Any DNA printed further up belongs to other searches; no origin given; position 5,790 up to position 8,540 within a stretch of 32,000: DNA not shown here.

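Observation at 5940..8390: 816-aa orphan protein with a PD-(D/E)xK-like core and terminal TPRs immediately upstream of pVip: candidate novel defence component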

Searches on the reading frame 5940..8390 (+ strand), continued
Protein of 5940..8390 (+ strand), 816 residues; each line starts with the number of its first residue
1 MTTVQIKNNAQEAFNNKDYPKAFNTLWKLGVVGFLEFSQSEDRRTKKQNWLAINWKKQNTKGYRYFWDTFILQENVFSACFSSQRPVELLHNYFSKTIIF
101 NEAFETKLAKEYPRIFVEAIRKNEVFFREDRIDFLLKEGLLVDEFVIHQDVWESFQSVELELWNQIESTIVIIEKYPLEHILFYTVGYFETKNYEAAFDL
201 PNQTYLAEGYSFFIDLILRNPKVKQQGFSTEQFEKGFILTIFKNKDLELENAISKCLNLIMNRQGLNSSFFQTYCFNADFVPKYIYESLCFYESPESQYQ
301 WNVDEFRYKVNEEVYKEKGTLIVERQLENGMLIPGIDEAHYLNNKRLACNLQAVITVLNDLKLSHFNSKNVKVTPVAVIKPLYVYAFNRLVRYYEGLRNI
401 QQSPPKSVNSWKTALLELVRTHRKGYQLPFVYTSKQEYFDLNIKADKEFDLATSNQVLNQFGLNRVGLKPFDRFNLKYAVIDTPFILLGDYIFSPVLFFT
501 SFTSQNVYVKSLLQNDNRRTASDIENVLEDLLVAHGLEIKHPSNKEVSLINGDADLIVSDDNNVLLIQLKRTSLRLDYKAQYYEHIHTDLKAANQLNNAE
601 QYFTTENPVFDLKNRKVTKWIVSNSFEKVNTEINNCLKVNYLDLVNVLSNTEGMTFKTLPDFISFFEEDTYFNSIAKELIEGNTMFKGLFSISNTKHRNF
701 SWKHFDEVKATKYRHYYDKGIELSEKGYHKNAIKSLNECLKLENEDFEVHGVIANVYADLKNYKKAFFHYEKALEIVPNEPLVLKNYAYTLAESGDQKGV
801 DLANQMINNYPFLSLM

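Call 57: search_protein_families(library=pfam, proteins=[L017:2581-3699:+, L017:3708-4211:+, L029:8138-9475:+, L028:4966-5832:+, L028:9163-9660:+, L014:4569-5291:-, L027:1516-2823:-, L027:2820-4154:-, L019:1702-2364:-, L028:3681-4631:+], max_evalue=0.001)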
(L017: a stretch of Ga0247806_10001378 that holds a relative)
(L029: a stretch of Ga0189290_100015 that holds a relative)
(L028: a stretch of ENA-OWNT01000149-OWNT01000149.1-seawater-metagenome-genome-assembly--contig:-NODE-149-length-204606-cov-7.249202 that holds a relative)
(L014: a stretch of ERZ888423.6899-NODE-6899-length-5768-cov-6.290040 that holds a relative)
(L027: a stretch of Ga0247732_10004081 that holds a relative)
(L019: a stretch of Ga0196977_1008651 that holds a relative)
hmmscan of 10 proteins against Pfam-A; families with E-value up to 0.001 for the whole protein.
L017:2581-3699:+ (372 aa): 2 families
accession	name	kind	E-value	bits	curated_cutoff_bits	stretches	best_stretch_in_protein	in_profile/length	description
PF00753.33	Lactamase_B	-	0.00015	22.2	22.7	0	24-100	13-87/196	Metallo-beta-lactamase superfamily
PF19583.5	ODP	-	0.00021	21.7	27.2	1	24-93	10-77/194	ODP family beta lactamase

L017:3708-4211:+ (167 aa): 0 families

L029:8138-9475:+ (445 aa): 1 family
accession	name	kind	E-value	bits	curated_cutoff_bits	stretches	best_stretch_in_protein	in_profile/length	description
PF01554.23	MatE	-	1e-50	172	24.9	2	23-183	1-160/161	MatE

L028:4966-5832:+ (288 aa): 1 family
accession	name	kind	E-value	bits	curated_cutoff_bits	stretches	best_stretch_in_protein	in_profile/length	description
PF13391.12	HNH_2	-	4.1e-12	46.2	21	1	190-242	1-66/66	HNH endonuclease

L028:9163-9660:+ (165 aa): 0 families

L014:4569-5291:- (240 aa): 0 families

L027:1516-2823:- (435 aa): 0 families

L027:2820-4154:- (444 aa): 1 family
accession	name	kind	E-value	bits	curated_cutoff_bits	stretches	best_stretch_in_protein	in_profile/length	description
PF13365.12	Trypsin_2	-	5.9e-06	27.5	27.6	1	258-416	8-144/144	Trypsin-like peptidase domain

L019:1702-2364:- (220 aa): 4 families
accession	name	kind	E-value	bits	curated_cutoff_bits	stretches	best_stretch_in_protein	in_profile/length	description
PF00005.33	ABC_tran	-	2.1e-36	126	25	1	21-169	1-136/137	ABC transporter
PF13304.12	AAA_21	-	2.2e-09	38.2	27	1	135-201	231-299/304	AAA domain, putative AbiEii toxin, Type IV TA system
PF02463.25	SMC_N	-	5.1e-06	26.5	40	1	22-212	16-209/220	RecF/RecN/SMC N terminal domain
PF13555.12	AAA_29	-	0.00021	21.4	27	1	25-49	16-40/61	P-loop containing region of AAA domain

L028:3681-4631:+ (316 aa): 2 families
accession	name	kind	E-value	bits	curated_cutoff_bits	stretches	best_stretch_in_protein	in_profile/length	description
PF01939.22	NucS_C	-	6.1e-09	36.4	24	1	215-283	21-86/124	Endonuclease NucS C-terminal domain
PF06250.17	YhcG_C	-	0.00023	21.5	32.5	1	187-304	21-140/157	YhcG PDDEXK nuclease domain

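Call 58: find_homologous_proteins(query=A3, max_evalue=0.00001)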
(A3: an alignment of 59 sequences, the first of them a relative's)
Query A3 (59 sequences) (816 aa, profile of the alignment): 23 proteins with E <= 0.00001 among 8000 candidates.
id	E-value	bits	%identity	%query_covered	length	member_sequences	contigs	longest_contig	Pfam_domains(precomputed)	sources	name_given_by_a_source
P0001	1.7e-259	882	100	100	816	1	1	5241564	PF23914.2,PF00515.35,PF13181.13,PF07719.24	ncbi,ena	-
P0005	5.6e-251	853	62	100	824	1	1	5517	PF13414.13,PF00515.35,PF13428.13,PF13181.13,PF07719.24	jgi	jgi:hypothetical protein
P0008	1.6e-247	842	61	100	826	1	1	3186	PF13414.13,PF00515.35,PF13428.13,PF13181.13,PF07719.24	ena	-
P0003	2.3e-247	842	64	99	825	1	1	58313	PF13414.13,PF00515.35,PF13181.13,PF07719.24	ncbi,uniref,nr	ncbi:tetratricopeptide repeat protein [Flavicella sediminum]|uniref:tetratricopeptide repeat protein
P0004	2.3e-247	842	63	100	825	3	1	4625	PF00515.35,PF13181.13,PF07719.24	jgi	jgi:hypothetical protein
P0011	2.0e-246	838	59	100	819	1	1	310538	PF14559.13,PF13431.13,PF13414.13,PF00515.35,PF13424.13,PF13181.13,PF07719.24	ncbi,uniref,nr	ncbi:tetratricopeptide repeat protein [uncultured Olleya sp.]|uniref:tetratricopeptide repeat protei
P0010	1.3e-245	836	60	100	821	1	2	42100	PF13414.13,PF00515.35,PF13424.13,PF13428.13,PF13181.13,PF07719.24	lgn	-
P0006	4.2e-245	834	63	100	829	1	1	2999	PF14559.13,PF23914.2,PF13414.13,PF00515.35,PF13428.13,PF13181.13,PF07719.24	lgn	-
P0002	7.7e-244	830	64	100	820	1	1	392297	PF00515.35,PF13181.13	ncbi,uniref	ncbi:tetratricopeptide repeat protein [Winogradskyella rapida]|uniref:Tetratricopeptide repeat prote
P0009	3.9e-240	818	61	100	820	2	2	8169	PF14559.13,PF13431.13,PF13414.13,PF00515.35,PF13424.13,PF13181.13,PF07719.24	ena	-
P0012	4.3e-238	811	58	100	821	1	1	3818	PF13414.13,PF00515.35,PF13428.13,PF13181.13,PF07719.24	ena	-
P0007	1.2e-237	809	61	100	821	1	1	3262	PF13431.13,PF13414.13,PF00515.35,PF13428.13,PF13181.13,PF07719.24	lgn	-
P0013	1.2e-230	786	53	100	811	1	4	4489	PF13181.13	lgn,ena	-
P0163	2.7e-16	77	32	11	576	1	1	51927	PF13431.13,PF23914.2,PF13176.13,PF13428.13,PF14559.13,PF00515.35,PF12895.14,PF13424.13,PF13432.13,PF13429.13,PF13181.13,PF07719.24,PF13174.13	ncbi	-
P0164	1.5e-12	65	35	11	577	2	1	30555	PF14559.13,PF13431.13,PF23914.2,PF00515.35,PF12895.14,PF13432.13,PF13428.13,PF13429.13,PF13181.13,PF07719.24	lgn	-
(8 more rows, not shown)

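Call 69: list_cluster_members(proteins=[P0001, P0015, P0017, P0020, P0035, P0060, P0090, P0116, P0143, P0149])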
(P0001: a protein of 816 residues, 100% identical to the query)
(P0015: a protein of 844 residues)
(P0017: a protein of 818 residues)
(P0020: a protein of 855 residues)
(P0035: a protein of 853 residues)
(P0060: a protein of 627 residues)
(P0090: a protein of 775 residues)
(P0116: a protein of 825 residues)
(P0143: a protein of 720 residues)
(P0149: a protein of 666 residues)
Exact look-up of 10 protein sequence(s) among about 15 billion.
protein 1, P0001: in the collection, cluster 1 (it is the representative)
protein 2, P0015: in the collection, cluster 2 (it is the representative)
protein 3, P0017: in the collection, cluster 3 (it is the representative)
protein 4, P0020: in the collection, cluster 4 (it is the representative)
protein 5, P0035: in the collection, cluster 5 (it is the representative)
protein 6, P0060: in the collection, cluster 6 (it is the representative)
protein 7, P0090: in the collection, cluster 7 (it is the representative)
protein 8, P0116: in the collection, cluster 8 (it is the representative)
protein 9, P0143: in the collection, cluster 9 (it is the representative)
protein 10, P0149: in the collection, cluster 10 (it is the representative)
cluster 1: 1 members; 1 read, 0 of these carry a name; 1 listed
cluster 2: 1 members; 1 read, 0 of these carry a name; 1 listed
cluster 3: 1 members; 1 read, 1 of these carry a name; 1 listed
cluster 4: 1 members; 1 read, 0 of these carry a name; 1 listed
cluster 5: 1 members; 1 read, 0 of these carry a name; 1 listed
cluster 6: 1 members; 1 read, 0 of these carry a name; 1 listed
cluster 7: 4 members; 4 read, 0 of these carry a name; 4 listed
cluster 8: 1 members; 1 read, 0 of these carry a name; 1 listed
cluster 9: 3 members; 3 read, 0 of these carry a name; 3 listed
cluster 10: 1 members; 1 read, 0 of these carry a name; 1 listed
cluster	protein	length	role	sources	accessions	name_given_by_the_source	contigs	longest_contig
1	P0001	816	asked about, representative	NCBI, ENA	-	-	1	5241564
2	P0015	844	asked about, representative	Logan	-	-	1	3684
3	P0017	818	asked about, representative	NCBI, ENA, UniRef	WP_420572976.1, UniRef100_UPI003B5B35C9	tetratricopeptide repeat protein [Kordia sp.] | tetratricopeptide repeat protein n=1 Tax=Kordia sp. TaxID=1965332 RepID=UPI003B5B35C9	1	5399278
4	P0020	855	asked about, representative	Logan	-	-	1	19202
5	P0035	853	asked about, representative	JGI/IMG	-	-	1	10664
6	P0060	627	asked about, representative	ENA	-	-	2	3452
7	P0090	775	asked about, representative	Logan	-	-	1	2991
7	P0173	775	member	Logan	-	-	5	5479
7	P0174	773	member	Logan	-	-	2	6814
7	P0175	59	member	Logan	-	-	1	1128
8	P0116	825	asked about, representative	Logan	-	-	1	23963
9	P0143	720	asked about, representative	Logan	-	-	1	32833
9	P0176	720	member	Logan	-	-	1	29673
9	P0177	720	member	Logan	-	-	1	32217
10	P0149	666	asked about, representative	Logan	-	-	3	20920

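Call 74: find_related_loci(query=A4, collection=viral_contigs, flank=6000)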
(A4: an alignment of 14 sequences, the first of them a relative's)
Query A4 (853 aa) in viral_contigs; peptide patterns used: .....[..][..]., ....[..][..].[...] (x = any residue, [..] = any of these).
62 stretches matched a pattern, but none encodes a relative of the query by tblastn (E <= 1e-3).

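Call 94: search_protein_families(library=phrogs, proteins=[window:5940-8390:+], max_evalue=0.01)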
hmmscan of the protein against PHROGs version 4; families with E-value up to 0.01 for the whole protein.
window:5940-8390:+ (816 aa): 1 family
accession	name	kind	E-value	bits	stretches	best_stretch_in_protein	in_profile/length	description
phrog_7590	-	unknown function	1.5e-06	29.2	1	694-808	37-151/234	-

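Call 108: search_dna_similar(query=window:5940-8054:+, collection=plasmids, mode=protein, max_evalue=0.001, max_rows=15)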
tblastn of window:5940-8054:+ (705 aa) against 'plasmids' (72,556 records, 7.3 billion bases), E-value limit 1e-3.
Records with a match: 2; places in all: 2; records where one place covers at least 80% of the query: 2.
Best place of each record, by identity: <60% 2.
By first word of the organism name: Tenacibaculum 2.
By predicted mobility (MOB-suite, as given by PLSDB): non-mobilizable 2.
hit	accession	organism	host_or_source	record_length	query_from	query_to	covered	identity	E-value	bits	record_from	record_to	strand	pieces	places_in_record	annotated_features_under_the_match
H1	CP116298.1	Tenacibaculum finnmarkense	Atlantic salmon (Salmo salar ...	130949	5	648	91%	29.5%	2e-49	195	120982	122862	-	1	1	hypothetical protein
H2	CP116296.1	Tenacibaculum finnmarkense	Atlantic salmon (Salmo salar ...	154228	5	648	91%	29.5%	2e-49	195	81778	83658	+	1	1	hypothetical protein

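Call 109: search_dna_similar(query=window:5940-8054:+, collection=phages, mode=protein, max_evalue=0.001, max_rows=10)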
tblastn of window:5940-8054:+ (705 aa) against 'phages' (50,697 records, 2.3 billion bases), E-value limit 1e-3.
No match.

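Call 110: get_annotated_region(hit=H2, flank=5000)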
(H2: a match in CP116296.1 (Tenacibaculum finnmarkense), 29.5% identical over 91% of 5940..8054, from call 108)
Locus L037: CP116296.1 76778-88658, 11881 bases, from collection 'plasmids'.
description: Tenacibaculum finnmarkense strain LI C6 FM3-F plasmid unnamed, complete sequence
organism: Tenacibaculum finnmarkense (NCBI taxid 2781243)
taxonomy: Bacteria; Bacteroidota; Flavobacteriia; Flavobacteriales; Flavobacteriaceae; Tenacibaculum; Tenacibaculum finnmarkense
host: -; source: Atlantic salmon (Salmo salar L.),Bacterial Culture; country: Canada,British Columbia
typing (MOB-suite, as given by PLSDB): non-mobilizable
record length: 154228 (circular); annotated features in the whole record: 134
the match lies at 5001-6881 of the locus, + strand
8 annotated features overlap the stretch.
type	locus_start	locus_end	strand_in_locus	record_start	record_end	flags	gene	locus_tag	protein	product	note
CDS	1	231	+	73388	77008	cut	pglX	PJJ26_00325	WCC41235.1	BREX-1 system adenine-specific DNA-methyltransferase PglX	-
CDS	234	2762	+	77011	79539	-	pglZ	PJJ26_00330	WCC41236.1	BREX-1 system phosphatase PglZ type A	-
CDS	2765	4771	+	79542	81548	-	brxL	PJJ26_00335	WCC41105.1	BREX system Lon protease-like protein BrxL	-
CDS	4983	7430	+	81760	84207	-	-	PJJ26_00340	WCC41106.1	hypothetical protein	-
CDS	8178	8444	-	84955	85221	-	-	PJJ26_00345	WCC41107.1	ISAs1 family transposase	-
CDS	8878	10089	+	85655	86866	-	-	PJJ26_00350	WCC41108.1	hypothetical protein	-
CDS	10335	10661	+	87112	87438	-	-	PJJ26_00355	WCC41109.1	hypothetical protein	-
CDS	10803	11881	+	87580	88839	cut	-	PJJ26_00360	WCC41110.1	zincin-like metallopeptidase domain-containing protein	-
